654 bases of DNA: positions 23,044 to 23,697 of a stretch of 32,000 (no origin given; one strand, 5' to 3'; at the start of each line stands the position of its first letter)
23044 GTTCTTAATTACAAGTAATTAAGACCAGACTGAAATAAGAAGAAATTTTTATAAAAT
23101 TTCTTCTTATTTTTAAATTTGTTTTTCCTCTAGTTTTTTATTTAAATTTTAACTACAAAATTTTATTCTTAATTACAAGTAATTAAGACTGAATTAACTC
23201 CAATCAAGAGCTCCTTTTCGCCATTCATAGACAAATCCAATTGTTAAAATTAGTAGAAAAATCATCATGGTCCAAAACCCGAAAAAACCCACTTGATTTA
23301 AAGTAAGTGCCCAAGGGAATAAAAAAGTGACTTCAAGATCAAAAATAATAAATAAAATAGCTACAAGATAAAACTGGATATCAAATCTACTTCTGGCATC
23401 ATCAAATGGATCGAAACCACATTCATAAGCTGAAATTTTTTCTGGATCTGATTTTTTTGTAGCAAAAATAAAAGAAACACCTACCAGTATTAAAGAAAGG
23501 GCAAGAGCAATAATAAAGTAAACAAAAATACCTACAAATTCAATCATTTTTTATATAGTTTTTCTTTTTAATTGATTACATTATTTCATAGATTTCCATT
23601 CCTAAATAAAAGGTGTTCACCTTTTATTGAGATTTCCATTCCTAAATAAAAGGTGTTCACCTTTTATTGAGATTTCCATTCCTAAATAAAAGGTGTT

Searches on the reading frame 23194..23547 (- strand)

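Call 9: search_protein_families(library=pfam, proteins=[window:23194-23547:-])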
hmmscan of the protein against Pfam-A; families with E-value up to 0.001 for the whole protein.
window:23194-23547:- (117 aa): 1 family
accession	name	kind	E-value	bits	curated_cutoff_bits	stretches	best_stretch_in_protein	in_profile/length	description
PF00507.24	Oxidored_q4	-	3.4e-40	136.6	23.3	1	19-116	2-99/99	NADH-ubiquinone/plastoquinone oxidoreductase, chain 3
